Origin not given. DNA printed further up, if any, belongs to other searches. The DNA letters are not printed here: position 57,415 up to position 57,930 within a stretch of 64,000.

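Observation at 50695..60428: Cys-bracketed dockerin-like C-terminal module shared by peptidases and adhesin-like proteins: a possible protease-displaying, cellulosome-style assembly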

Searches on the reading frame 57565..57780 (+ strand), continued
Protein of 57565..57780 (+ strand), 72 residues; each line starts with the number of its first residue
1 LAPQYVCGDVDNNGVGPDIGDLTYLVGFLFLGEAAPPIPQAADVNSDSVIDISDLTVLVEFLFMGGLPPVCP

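Call 66: search_protein_families(library=ncbifam, alignment_id=A4, max_evalue=0.01)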
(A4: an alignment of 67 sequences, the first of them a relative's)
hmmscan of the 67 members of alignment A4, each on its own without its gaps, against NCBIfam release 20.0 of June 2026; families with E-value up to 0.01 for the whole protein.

A. member 1, L003:4762-6207:+ (482 aa): 2 families
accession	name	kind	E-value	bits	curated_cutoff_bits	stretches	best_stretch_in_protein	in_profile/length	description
NF047494.1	Lepto_SBBP_lipo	equivalog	2e-06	26.8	400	2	136-208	157-237/466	SBBP repeat beta-propeller lipoprotein, LipL53 family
TIGR02608.1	delta_60_rpt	domain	1.3e-05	24.9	76.5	0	220-256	3-39/55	delta-60 repeat domain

B. families by the number of members that match (of 67 scanned): 47 families (the first 25 are shown)
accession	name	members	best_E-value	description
NF045500.1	Omp28_seleno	21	7.7e-43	Omp28-related selenoprotein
NF047638.1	throspo3_MtsC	20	7.8e-46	cell-cell cohesion MYXO-CTERM protein MtsC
NF047494.1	Lepto_SBBP_lipo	5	1.4e-26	SBBP repeat beta-propeller lipoprotein, LipL53 family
TIGR03921.1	T7SS_mycosin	4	4.5e-52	type VII secretion-associated serine protease mycosin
TIGR04312.1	choice_anch_B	4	4.5e-48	choice-of-anchor B family protein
NF033595.1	denti_PrtP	4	1e-25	dentilisin complex serine proteinase subunit PrtP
TIGR03895.1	protease_PatA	4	3.4e-23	PatA/PatG family cyanobactin maturation protease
NF010070.0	PRK13551.1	4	4.8e-16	agmatine deiminase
TIGR03380.1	agmatine_aguA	4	4.8e-16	agmatine deiminase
NF040553.1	SGO_0316_fam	3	3.2e-13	SGO_0316/SGO_0317 family LPXTG-anchored serine peptidase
NF041940.1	choice_anch_X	3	2.1e-10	choice-of-anchor X domain-containing protein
NF040809.1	germ_prot_CspBA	3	5.3e-08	bifunctional germination protease/germinant receptor pseudoprotease CspBA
NF047539.1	XAC2610_fam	3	8.4e-07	XAC2610-related protein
NF038128.1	choice_anch_J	3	2.9e-06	choice-of-anchor J domain-containing protein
NF052323.1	T9SSA_dep_M6i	2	5.8e-30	T9SS-dependent M6-like inactivated metalloprotease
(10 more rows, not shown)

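Call 79: list_cluster_members(proteins=[P0021, P0022, P0028, P0035, P0043, P0045, P0060, P0087, P0099, P0112])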
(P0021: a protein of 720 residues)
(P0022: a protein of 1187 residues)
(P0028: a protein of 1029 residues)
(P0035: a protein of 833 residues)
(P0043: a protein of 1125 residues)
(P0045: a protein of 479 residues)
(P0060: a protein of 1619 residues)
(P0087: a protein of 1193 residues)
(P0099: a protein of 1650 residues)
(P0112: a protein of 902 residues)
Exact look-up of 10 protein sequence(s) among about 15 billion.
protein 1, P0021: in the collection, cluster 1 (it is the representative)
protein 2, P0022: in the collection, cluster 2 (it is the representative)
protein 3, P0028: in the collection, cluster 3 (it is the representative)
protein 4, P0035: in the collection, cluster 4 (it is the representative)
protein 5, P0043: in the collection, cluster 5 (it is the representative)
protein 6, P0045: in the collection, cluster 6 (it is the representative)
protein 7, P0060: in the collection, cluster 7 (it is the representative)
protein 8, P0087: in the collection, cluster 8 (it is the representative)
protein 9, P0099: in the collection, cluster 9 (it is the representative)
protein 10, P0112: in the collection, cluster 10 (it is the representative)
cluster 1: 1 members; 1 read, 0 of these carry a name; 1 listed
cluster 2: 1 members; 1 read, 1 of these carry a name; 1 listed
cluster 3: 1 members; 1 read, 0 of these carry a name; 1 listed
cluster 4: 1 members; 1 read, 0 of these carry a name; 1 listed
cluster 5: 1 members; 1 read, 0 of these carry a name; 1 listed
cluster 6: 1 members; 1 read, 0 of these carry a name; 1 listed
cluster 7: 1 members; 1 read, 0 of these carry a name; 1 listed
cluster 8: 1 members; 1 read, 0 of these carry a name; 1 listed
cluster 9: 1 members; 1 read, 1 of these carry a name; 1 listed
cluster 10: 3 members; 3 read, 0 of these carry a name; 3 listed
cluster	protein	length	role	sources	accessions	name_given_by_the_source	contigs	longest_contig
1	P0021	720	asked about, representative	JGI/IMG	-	-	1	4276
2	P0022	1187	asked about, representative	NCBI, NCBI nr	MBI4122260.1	MAG: peptidoglycan-binding protein [Parcubacteria group bacterium] | peptidoglycan-binding protein [Parcubacteria group bacterium]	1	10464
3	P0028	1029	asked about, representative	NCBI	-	-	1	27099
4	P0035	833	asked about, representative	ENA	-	-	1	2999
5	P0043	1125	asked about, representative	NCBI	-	-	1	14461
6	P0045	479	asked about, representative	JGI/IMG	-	-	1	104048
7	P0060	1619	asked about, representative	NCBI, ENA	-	-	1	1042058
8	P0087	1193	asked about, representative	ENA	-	-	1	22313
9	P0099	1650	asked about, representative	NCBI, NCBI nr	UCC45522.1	MAG: hypothetical protein JSU65_06290 [Candidatus Zixiibacteriota bacterium] | MAG: hypothetical protein JSU65_06290 [candidate division Zixibacteria bacterium]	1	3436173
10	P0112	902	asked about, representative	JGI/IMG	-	-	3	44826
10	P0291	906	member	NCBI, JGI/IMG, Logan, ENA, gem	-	-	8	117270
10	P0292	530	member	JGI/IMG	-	-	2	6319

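Call 83: search_protein_families(library=pfam, proteins=[L032:3-2591:+, L043:434-3100:+, L068:1-5919:+, P0045, P0047, P0060, P0065, P0070, P0076, P0111], max_evalue=0.001)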
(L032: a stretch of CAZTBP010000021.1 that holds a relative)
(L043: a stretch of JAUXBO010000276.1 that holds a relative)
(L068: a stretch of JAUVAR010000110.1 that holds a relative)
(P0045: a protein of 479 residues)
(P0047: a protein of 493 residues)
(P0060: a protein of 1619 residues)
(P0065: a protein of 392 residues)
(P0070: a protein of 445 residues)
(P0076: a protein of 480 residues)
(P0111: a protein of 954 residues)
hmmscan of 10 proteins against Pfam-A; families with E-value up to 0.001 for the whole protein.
L032:3-2591:+ (863 aa): 4 families
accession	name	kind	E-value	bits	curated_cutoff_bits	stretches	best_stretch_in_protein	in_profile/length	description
PF13860.13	FlgD_ig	-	8.2e-12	45.4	27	1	788-850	12-75/79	FlgD Ig-like domain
PF18962.6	Por_Secre_tail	-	1.4e-08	35.4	27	1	780-859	2-73/75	Secretion system C-terminal sorting domain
PF00404.24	Dockerin_1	-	5.3e-05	23.8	22.9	0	584-634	2-53/57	Dockerin type I domain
PF13585.12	CHU_C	-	7.4e-05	23.2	27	1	796-858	25-81/86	CHU_C Type IX secretion signal domain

L043:434-3100:+ (889 aa): 4 families
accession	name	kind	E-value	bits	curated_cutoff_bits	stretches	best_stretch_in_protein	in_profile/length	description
PF18962.6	Por_Secre_tail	-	3.4e-09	37.3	27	1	811-885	2-73/75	Secretion system C-terminal sorting domain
PF00404.24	Dockerin_1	-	1.1e-07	32.4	22.9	1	617-667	5-56/57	Dockerin type I domain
PF13860.13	FlgD_ig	-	1e-05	25.9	27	1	820-874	11-73/79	FlgD Ig-like domain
PF17210.9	SdrD_B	-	1.2e-05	26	29.7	1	242-306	7-66/112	SdrD B-like domain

L068:1-5919:+ (1973 aa): 5 families
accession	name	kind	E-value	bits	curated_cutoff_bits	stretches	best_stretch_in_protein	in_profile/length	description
PF07705.17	CARDB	-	8.1e-32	109.9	22.7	3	1549-1656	3-100/101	CARDB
PF24595.1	DUF7619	-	5.6e-19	69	27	2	1491-1541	81-132/133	Domain of unknown function (DUF7619)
PF13860.13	FlgD_ig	-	8.2e-11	42.2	27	1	1898-1960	12-75/79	FlgD Ig-like domain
PF18962.6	Por_Secre_tail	-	6.3e-07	30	27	1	1890-1970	2-74/75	Secretion system C-terminal sorting domain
PF13585.12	CHU_C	-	8.6e-06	26.2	27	1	1908-1965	27-78/86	CHU_C Type IX secretion signal domain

P0045 (479 aa): 5 families
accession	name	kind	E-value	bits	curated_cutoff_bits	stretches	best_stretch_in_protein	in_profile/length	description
PF00404.24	Dockerin_1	-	1e-29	102.9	22.9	3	288-342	1-56/57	Dockerin type I domain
PF13860.13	FlgD_ig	-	6.6e-11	42.5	27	1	405-466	11-75/79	FlgD Ig-like domain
PF13499.12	EF-hand_7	-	1.9e-08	34.9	30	0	132-184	12-49/67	EF-hand domain pair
PF18962.6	Por_Secre_tail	-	1.1e-06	29.2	27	1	397-476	3-74/75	Secretion system C-terminal sorting domain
PF13585.12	CHU_C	-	2.6e-05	24.7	27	1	405-470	19-77/86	CHU_C Type IX secretion signal domain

P0047 (493 aa): 7 families
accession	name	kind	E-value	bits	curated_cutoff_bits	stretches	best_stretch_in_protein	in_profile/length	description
PF00404.24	Dockerin_1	-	2.5e-31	108.1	22.9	4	54-108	1-56/57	Dockerin type I domain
PF13860.13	FlgD_ig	-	5.7e-10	39.5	27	1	420-481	12-76/79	FlgD Ig-like domain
PF10083.14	DUF2321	-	1e-08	35.4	24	0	120-178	32-89/157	Uncharacterized protein conserved in bacteria (DUF2321)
PF13499.12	EF-hand_7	-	4.9e-06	27.2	30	0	305-333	12-39/67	EF-hand domain pair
PF25437.1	BRWD1_N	-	0.00018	22.1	27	0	91-113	8-30/90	BRWD1-like, N-terminal domain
PF13585.12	CHU_C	-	0.00061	20.3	27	0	430-487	29-80/86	CHU_C Type IX secretion signal domain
PF18962.6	Por_Secre_tail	-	0.00065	20.4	27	0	411-490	3-74/75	Secretion system C-terminal sorting domain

P0060 (1619 aa): 7 families
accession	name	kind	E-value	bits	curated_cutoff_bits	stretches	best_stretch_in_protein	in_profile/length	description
PF00082.27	Peptidase_S8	-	6.1e-44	150.9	21.8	1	139-373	1-287/288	Subtilase family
PF02412.23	TSP_3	-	2.2e-12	46.9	25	2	1033-1054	15-36/36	Thrombospondin type 3 repeat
PF18962.6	Por_Secre_tail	-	9.4e-09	35.9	27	1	1542-1616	3-74/75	Secretion system C-terminal sorting domain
PF22148.1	Fervidolysin_NPro-like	-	1.9e-05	25.4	21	1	24-95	9-81/81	Fervidolysin N-terminal prodomain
PF00404.24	Dockerin_1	-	0.00014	22.5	22.9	0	1084-1137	2-56/57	Dockerin type I domain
PF00059.27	Lectin_C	-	0.00095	20.3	22.6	0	438-528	16-95/107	Lectin C-type domain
PF13860.13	FlgD_ig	-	0.00097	19.5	27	0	1549-1606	12-75/79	FlgD Ig-like domain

P0065 (392 aa): 3 families
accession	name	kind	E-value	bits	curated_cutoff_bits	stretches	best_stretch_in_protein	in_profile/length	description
PF00404.24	Dockerin_1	-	2.3e-21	76.2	22.9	3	132-186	1-56/57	Dockerin type I domain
PF13860.13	FlgD_ig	-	5.5e-11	42.7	27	1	317-375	10-71/79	FlgD Ig-like domain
PF13499.12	EF-hand_7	-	0.00021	22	30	0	134-169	12-32/67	EF-hand domain pair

P0070 (445 aa): 4 families
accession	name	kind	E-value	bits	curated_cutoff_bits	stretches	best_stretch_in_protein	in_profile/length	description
PF00404.24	Dockerin_1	-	2.6e-19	69.6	22.9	2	209-258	2-52/57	Dockerin type I domain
PF13860.13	FlgD_ig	-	1.1e-10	41.8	27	1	369-433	12-76/79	FlgD Ig-like domain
PF18962.6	Por_Secre_tail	-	5.6e-05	23.8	27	1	362-442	3-74/75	Secretion system C-terminal sorting domain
PF13499.12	EF-hand_7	-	0.00011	22.9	30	0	241-284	10-56/67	EF-hand domain pair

P0076 (480 aa): 4 families
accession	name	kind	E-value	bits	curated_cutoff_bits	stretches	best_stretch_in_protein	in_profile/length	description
PF00404.24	Dockerin_1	-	2.4e-33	114.6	22.9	4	123-177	1-56/57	Dockerin type I domain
PF13860.13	FlgD_ig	-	3.8e-08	33.6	27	1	411-467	18-75/79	FlgD Ig-like domain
PF23305.1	DUF7082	-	4.9e-06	26.8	27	0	160-183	68-91/155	Domain of unknown function (DUF7082)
PF18962.6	Por_Secre_tail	-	2.9e-05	24.7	27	1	398-477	3-74/75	Secretion system C-terminal sorting domain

P0111 (954 aa): 2 families
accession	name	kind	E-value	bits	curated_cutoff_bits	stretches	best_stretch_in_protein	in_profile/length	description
PF00404.24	Dockerin_1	-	2e-13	50.7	22.9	1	28-81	2-56/57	Dockerin type I domain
PF18962.6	Por_Secre_tail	-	2.7e-13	50.4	27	1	876-951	2-74/75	Secretion system C-terminal sorting domain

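Call 89: search_solved_structures(query=P0049, max_evalue=1)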
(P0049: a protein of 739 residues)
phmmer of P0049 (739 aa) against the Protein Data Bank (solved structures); distinct sequences matched with E-value up to 1: 22.
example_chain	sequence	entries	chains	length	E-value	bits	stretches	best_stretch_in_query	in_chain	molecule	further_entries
8x39_A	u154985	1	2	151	1.1e-06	30.4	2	655-721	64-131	Serine protease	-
8x3a_A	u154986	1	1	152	1.2e-06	30.3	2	655-721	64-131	Serine protease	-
2ccl_B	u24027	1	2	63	3.7e-05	25.3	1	436-491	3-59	ENDO-1,4-BETA-XYLANASE Y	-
5lxv_B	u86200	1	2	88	0.00018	23.1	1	666-721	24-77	Carbohydrate-binding protein WP_009985128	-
1ohz_B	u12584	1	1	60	0.00036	22.1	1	438-491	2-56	ENDO-1,4-BETA-XYLANASE Y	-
4fl4_A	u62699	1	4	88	0.0033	18.9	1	437-491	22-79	Glycoside hydrolase family 9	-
4uyp_B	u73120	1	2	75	0.024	16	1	665-721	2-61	Cellulosomal scaffoldin adaptor protein B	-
4uyq_B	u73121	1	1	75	0.024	16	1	665-721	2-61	Cellulosomal scaffoldin adaptor protein B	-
4cj0_A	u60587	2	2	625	0.025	16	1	420-491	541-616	ENDOGLUCANASE D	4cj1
1clc_A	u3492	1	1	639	0.026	16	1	420-491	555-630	ENDOGLUCANASE CELD; EC: 3.2.1.4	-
4dh2_B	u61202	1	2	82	0.05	15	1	436-491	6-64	Dockerin type 1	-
2mte_A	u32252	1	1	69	0.055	14.9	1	436-490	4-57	Cellulose 1,4-beta-cellobiosidase (reducing end) CelS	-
1daq_A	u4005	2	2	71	0.057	14.8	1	436-490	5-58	ENDOGLUCANASE SS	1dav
2y3n_B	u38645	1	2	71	0.11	13.9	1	434-490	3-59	CELLULOSOMAL FAMILY-48 PROCESSIVE GLYCOSIDE HYDROLASE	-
2vn5_B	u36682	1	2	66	0.34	12.3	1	436-491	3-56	ENDOGLUCANASE A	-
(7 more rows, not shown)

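Call 90: search_solved_structures(query=P0058, max_evalue=1)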
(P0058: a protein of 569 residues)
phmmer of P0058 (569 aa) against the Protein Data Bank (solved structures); distinct sequences matched with E-value up to 1: 26.
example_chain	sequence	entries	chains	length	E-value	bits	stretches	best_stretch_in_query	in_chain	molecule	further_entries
8x39_A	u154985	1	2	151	1.7e-08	36.8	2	266-317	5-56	Serine protease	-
8x3a_A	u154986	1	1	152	1.8e-08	36.7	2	266-317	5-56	Serine protease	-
4dh2_B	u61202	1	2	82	0.00013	24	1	494-551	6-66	Dockerin type 1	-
5nrk_B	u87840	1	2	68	0.00028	22.9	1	41-95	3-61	DocCel5: Type I dockerin repeat domain from A. cellulolyticus family 5 endoglucanase WP_01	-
5nrm_B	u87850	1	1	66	0.00035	22.6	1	41-95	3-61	DocCel5: Type I dockerin repeat domain from A. cellulolyticus family 5 endoglucanase WP_01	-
4uyq_B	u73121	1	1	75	0.00056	21.9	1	38-95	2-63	Cellulosomal scaffoldin adaptor protein B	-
4uyp_B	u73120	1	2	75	0.00083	21.4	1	38-95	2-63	Cellulosomal scaffoldin adaptor protein B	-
2y3n_B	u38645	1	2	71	0.00084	21.3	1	495-551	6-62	CELLULOSOMAL FAMILY-48 PROCESSIVE GLYCOSIDE HYDROLASE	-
4fl4_A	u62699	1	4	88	0.0022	19.9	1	490-550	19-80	Glycoside hydrolase family 9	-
2ccl_B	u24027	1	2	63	0.0044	18.9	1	266-546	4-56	ENDO-1,4-BETA-XYLANASE Y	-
5lxv_B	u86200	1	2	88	0.013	17.4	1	32-95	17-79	Carbohydrate-binding protein WP_009985128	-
1ohz_B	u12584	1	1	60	0.014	17.3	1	267-317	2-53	ENDO-1,4-BETA-XYLANASE Y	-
2mte_A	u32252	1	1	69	0.047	15.6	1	495-550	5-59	Cellulose 1,4-beta-cellobiosidase (reducing end) CelS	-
1daq_A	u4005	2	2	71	0.048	15.5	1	495-550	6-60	ENDOGLUCANASE SS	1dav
3ul4_B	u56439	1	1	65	0.054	15.4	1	39-95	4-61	Cellulosome enzyme, dockerin type I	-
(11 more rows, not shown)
